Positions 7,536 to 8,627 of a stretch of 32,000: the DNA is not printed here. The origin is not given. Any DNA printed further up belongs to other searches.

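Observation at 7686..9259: Translationally coupled pair of stand-alone flavodiiron-core-like MBL proteins, one ligand-complete, one degenerate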

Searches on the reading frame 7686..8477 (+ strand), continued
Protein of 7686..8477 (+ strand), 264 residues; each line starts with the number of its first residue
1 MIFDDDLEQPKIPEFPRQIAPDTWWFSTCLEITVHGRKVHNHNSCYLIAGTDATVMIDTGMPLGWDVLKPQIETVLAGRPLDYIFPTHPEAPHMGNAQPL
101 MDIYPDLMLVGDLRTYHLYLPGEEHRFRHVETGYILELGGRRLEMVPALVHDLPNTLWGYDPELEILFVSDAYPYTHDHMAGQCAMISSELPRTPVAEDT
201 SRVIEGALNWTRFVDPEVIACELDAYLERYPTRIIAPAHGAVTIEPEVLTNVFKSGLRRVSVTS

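Call 55: get_annotated_region(hit=H2, flank=9000)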
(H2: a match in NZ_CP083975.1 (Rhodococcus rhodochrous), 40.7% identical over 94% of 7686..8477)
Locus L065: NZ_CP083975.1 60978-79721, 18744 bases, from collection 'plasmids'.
description: Rhodococcus rhodochrous strain GD02 plasmid pGD02.2.1
organism: Rhodococcus rhodochrous (NCBI taxid 1829)
taxonomy: Bacteria; Actinomycetota; Actinomycetes; Mycobacteriales; Nocardiaceae; Rhodococcus; Rhodococcus rhodochrous
host: -; source: compost; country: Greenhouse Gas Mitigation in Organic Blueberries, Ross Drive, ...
typing (MOB-suite, as given by PLSDB): non-mobilizable
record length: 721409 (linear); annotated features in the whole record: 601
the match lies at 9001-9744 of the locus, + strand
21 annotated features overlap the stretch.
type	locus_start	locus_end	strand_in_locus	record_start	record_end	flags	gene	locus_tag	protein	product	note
CDS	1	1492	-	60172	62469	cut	-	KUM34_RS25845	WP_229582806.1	CoA transferase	-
CDS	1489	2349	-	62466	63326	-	-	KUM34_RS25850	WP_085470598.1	enoyl-CoA hydratase-related protein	-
CDS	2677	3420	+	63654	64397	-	-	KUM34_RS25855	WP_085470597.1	tyrosine-protein phosphatase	GO:0006470 - protein dephosphorylation [Evidence IEA]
CDS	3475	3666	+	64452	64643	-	-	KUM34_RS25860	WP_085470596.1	ferredoxin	-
CDS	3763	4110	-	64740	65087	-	-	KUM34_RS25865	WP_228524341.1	nuclear transport factor 2 family protein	-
CDS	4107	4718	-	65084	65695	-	-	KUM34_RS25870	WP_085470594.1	TetR/AcrR family transcriptional regulator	GO:0006355 - regulation of DNA-templated transcription [Evidence IEA]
CDS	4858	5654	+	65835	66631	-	-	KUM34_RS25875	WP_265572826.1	IS5 family transposase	-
CDS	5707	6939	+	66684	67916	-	-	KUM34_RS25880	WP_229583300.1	NAD(P)/FAD-dependent oxidoreductase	-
CDS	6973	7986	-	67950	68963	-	-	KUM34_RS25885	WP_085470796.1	DUF2889 domain-containing protein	-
CDS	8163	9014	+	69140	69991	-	-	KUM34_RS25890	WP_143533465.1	hypothetical protein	-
CDS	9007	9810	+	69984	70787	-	-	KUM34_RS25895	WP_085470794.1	MBL fold metallo-hydrolase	-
CDS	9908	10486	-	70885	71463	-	-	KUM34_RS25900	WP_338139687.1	TauD/TfdA family dioxygenase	-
CDS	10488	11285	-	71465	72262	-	-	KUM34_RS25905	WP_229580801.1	IS5 family transposase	-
CDS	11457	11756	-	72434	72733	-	-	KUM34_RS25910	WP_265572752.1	TauD/TfdA family dioxygenase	-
CDS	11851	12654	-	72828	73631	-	-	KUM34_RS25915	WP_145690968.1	IS5 family transposase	-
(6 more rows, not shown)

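Call 56: get_annotated_region(hit=H3, flank=9000)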
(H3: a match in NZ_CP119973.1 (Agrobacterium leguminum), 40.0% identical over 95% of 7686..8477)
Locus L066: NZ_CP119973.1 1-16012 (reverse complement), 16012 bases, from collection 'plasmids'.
description: Agrobacterium leguminum strain AT13 plasmid p1, complete sequence
organism: Agrobacterium leguminum (NCBI taxid 2792015)
taxonomy: Bacteria; Pseudomonadota; Alphaproteobacteria; Hyphomicrobiales; Rhizobiaceae; Agrobacterium; Agrobacterium leguminum
host: -; source: pure culture,soil; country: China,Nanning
typing (MOB-suite, as given by PLSDB): non-mobilizable; mating-pair formation MPF_T
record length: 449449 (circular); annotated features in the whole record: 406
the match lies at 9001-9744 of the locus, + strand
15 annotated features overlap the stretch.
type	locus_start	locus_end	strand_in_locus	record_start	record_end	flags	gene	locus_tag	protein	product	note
CDS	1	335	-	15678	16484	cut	-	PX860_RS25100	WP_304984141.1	shikimate dehydrogenase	-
CDS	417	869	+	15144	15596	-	-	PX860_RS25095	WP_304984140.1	MarR family transcriptional regulator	GO:0006355 - regulation of DNA-templated transcription [Evidence IEA]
CDS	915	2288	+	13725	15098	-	-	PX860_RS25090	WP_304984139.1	MFS transporter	GO:0055085 - transmembrane transport [Evidence IEA]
CDS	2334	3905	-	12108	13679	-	-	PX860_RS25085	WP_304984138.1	NAD(P)/FAD-dependent oxidoreductase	-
CDS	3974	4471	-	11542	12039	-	-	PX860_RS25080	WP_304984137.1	flavin reductase family protein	-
CDS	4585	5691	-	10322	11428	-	-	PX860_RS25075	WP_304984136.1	LLM class flavin-dependent oxidoreductase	-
CDS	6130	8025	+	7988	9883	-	-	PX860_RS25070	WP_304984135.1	sigma-54-dependent Fis family transcriptional regulator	-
CDS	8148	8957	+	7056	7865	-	-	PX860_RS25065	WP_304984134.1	SDR family NAD(P)-dependent oxidoreductase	-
CDS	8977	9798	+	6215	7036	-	-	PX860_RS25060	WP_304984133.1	MBL fold metallo-hydrolase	-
CDS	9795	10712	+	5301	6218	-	-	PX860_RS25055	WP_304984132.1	hypothetical protein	-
CDS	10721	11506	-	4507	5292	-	-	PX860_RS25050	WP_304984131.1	IclR family transcriptional regulator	GO:0006355 - regulation of DNA-templated transcription [Evidence IEA]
CDS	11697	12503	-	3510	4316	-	-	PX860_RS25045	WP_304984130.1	SDR family oxidoreductase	-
CDS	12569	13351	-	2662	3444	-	-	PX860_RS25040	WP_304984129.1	class II aldolase/adducin family protein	-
CDS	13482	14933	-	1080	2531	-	-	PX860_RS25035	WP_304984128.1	aldehyde dehydrogenase family protein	-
CDS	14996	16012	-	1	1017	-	-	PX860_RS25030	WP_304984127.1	dihydrodipicolinate synthase family protein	-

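Call 57: get_annotated_region(hit=H7, flank=9000)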
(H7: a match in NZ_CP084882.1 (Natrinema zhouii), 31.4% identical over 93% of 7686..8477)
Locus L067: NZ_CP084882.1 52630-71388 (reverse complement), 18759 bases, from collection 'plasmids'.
description: Natrinema zhouii strain YPL30 plasmid unnamed1, complete sequence
organism: Natrinema zhouii (NCBI taxid 1710539)
taxonomy: Archaea; Euryarchaeota; Halobacteria; Halobacteriales; Natrialbaceae; Natrinema; Natrinema zhouii
host: -; source: pure culture,Salt mine; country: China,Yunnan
typing (MOB-suite, as given by PLSDB): non-mobilizable; mating-pair formation MPF_T
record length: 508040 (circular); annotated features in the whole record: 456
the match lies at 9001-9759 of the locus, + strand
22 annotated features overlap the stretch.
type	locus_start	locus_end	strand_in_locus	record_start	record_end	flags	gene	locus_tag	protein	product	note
CDS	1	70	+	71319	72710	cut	-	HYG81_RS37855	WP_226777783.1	amidohydrolase family protein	-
CDS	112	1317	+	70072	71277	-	-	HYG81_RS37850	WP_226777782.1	CoA transferase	-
CDS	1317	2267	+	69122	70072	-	-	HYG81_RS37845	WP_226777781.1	hydroxymethylglutaryl-CoA lyase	-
CDS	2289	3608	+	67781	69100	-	-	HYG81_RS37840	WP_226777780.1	3-isopropylmalate dehydratase large subunit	-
CDS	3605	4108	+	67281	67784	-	-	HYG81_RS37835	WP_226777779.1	3-isopropylmalate dehydratase small subunit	-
CDS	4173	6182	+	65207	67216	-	-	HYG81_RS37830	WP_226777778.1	TRAP transporter fused permease subunit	-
CDS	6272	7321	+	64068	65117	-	-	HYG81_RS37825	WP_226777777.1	TAXI family TRAP transporter solute-binding subunit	GO:0006810 - transport [Evidence IEA]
CDS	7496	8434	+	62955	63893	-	-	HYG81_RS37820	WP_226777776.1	amidohydrolase family protein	-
CDS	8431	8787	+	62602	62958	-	-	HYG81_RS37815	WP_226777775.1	Rieske (2Fe-2S) protein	-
CDS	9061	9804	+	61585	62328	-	-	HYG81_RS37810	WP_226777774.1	MBL fold metallo-hydrolase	-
CDS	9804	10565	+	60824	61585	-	-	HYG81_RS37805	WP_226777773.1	MBL fold metallo-hydrolase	-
CDS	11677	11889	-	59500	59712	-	-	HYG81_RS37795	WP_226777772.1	hypothetical protein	-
CDS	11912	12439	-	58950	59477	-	-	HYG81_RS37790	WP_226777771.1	hypothetical protein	-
CDS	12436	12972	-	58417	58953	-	-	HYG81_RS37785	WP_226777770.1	helix-turn-helix domain-containing protein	-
CDS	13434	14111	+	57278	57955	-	-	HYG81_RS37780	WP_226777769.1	IS6 family transposase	-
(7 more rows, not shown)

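Call 58: get_annotated_region(hit=H13, flank=8000)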
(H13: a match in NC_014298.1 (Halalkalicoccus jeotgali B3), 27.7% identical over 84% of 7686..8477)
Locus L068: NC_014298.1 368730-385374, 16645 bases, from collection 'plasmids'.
description: Halalkalicoccus jeotgali B3 plasmid 1, complete sequence
organism: Halalkalicoccus jeotgali B3 (NCBI taxid 795797)
taxonomy: Archaea; Euryarchaeota; Halobacteria; Halobacteriales; Halococcaceae; Halalkalicoccus; Halalkalicoccus jeotgali; Halalkalicoccus jeotgali B3
host: -; source: -; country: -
typing (MOB-suite, as given by PLSDB): non-mobilizable
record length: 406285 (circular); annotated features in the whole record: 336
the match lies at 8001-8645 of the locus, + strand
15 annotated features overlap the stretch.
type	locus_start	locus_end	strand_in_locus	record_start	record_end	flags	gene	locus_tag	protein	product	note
CDS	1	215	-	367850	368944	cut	-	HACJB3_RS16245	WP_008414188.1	ADP-ribosylglycohydrolase family protein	-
CDS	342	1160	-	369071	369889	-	-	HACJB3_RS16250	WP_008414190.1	IclR family transcriptional regulator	GO:0006355 - regulation of DNA-templated transcription [Evidence IEA]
CDS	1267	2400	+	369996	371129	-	-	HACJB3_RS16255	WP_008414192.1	mandelate racemase/muconate lactonizing enzyme family protein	-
CDS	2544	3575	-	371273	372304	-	-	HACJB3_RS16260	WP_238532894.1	mandelate racemase/muconate lactonizing enzyme family protein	-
CDS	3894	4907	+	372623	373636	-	-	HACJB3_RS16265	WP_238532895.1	tripartite tricarboxylate transporter substrate-binding protein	-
CDS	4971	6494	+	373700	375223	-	-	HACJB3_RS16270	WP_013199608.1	tripartite tricarboxylate transporter permease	-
CDS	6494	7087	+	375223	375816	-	-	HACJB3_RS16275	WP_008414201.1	tripartite tricarboxylate transporter TctB family protein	-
CDS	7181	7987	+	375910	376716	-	-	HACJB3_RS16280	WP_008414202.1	MBL fold metallo-hydrolase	-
CDS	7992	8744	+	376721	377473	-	-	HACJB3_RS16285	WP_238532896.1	MBL fold metallo-hydrolase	-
CDS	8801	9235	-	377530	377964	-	-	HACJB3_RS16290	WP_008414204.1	universal stress protein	-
CDS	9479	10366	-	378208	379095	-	-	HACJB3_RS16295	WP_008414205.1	dihydrodipicolinate synthase family protein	GO:0009436 - glyoxylate catabolic process [Evidence IEA]; GO:0071704 - organic substance metabolic process [Evidence ...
CDS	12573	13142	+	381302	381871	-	-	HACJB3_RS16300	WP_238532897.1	hypothetical protein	-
CDS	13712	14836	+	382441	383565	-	-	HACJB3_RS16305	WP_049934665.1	polysaccharide deacetylase family protein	GO:0005975 - carbohydrate metabolic process [Evidence IEA]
CDS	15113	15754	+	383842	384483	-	-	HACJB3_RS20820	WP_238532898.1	hypothetical protein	-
CDS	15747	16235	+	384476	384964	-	-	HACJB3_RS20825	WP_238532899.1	hypothetical protein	-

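Call 59: get_annotated_region(hit=H10, flank=8000)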
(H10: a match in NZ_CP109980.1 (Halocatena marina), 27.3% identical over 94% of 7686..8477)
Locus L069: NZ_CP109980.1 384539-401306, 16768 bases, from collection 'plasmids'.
description: Halocatena marina strain QDMS1 plasmid unnamed1, complete sequence
organism: Halocatena marina (NCBI taxid 2934937)
taxonomy: Archaea; Euryarchaeota; Halobacteria; Halobacteriales; Haloarculaceae; Halocatena; Halocatena marina
host: -; source: cell cuture,Qidong intertidal zone; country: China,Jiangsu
typing (MOB-suite, as given by PLSDB): non-mobilizable
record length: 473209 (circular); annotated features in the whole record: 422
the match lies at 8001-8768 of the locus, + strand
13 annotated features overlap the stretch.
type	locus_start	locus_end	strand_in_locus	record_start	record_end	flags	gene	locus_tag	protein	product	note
CDS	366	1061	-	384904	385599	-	-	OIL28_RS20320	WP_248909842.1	hypothetical protein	-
CDS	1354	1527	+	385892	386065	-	-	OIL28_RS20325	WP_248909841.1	hypothetical protein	-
CDS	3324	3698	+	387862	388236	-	-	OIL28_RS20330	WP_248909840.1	hypothetical protein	-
CDS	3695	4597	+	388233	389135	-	-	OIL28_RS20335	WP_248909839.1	MBL fold metallo-hydrolase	-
CDS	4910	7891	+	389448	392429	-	-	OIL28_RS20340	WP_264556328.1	FAD-binding oxidoreductase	-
CDS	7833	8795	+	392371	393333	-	-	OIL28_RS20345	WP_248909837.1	MBL fold metallo-hydrolase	-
CDS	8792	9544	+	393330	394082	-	-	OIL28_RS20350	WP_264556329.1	MBL fold metallo-hydrolase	-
CDS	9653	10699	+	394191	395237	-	-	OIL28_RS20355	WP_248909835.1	tripartite tricarboxylate transporter substrate-binding protein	-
CDS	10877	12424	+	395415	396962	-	-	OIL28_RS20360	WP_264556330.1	tripartite tricarboxylate transporter permease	-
CDS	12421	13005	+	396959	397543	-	-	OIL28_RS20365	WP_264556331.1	tripartite tricarboxylate transporter TctB family protein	-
CDS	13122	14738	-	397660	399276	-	-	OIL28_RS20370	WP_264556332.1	thiamine pyrophosphate-requiring protein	-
CDS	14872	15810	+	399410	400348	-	ddh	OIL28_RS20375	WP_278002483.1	D-2-hydroxyacid dehydrogenase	GO:0019752 - carboxylic acid metabolic process [Evidence IEA]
CDS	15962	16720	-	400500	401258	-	-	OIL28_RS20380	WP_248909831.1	IclR family transcriptional regulator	GO:0006355 - regulation of DNA-templated transcription [Evidence IEA]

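Call 60: get_annotated_region(hit=H1, flank=8000)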
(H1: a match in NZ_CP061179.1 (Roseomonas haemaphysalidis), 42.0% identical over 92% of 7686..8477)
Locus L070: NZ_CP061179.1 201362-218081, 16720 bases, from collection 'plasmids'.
description: Roseomonas haemaphysalidis strain 546 plasmid p546-2
organism: Roseomonas haemaphysalidis (NCBI taxid 2768162)
taxonomy: Bacteria; Pseudomonadota; Alphaproteobacteria; Rhodospirillales; Acetobacteraceae; Roseomonas; Roseomonas haemaphysalidis
host: -; source: tick,pure culture; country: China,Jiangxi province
typing (MOB-suite, as given by PLSDB): non-mobilizable
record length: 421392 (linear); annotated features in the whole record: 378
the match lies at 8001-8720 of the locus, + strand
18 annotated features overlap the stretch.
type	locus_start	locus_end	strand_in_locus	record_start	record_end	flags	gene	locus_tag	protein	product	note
CDS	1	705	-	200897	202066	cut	-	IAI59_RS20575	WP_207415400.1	CoA transferase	-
CDS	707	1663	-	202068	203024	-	-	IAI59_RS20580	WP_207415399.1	hydroxymethylglutaryl-CoA lyase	-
CDS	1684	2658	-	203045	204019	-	-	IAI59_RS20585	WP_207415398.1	tripartite tricarboxylate transporter substrate binding protein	-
CDS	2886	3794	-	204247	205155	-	-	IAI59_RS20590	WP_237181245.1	oxaloacetate decarboxylase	-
CDS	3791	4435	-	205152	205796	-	leuD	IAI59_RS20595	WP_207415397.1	3-isopropylmalate dehydratase small subunit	GO:0009098 - leucine biosynthetic process [Evidence IEA]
CDS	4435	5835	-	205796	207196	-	-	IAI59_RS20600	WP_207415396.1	3-isopropylmalate dehydratase large subunit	-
CDS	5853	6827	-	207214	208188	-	-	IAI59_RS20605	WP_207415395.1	tripartite tricarboxylate transporter substrate binding protein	-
CDS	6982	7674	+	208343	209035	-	-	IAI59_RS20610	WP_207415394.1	GntR family transcriptional regulator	-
CDS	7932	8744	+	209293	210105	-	-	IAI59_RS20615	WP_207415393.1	MBL fold metallo-hydrolase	-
CDS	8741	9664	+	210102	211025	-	-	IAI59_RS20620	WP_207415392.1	hypothetical protein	-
CDS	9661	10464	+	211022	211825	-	-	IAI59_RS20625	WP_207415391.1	aldolase/citrate lyase family protein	-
CDS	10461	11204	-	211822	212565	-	-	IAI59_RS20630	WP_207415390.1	hypothetical protein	-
CDS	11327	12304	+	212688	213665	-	-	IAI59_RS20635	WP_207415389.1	tripartite tricarboxylate transporter substrate binding protein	-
CDS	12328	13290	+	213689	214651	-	-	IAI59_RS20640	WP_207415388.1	tripartite tricarboxylate transporter substrate binding protein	-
CDS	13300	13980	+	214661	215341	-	-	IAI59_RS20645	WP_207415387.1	cysteine hydrolase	-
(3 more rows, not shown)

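Call 62: search_protein_representatives(alignment_id=A1)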
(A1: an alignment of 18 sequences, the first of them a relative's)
Query: 18 sequences, 258 profile positions. Proteins with E-value up to 0.001 (for the whole library): 2342; up to 1e-10: 633; up to 1e-30: 122. The best 150 are listed.
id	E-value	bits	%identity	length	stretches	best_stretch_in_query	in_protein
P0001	4.8e-124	429.2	-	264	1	5-256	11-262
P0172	2.2e-92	325.5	-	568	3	4-251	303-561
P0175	5.4e-86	304.5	-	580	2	7-250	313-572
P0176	8.5e-83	294.0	-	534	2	7-247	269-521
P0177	3.7e-82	291.9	-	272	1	6-255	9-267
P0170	4.3e-82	291.7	-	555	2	10-254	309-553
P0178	2.6e-81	289.2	-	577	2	6-247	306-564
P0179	3.5e-81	288.8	-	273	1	9-249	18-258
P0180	6.5e-81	287.9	-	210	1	49-256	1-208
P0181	4.5e-80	285.1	-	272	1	5-256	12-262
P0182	2.1e-79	282.9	-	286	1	4-252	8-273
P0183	8.4e-78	277.7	-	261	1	10-255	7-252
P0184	9.7e-78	277.5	-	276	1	10-253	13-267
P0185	5.1e-77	275.1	-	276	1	5-251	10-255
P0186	1.0e-76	274.1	-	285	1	7-248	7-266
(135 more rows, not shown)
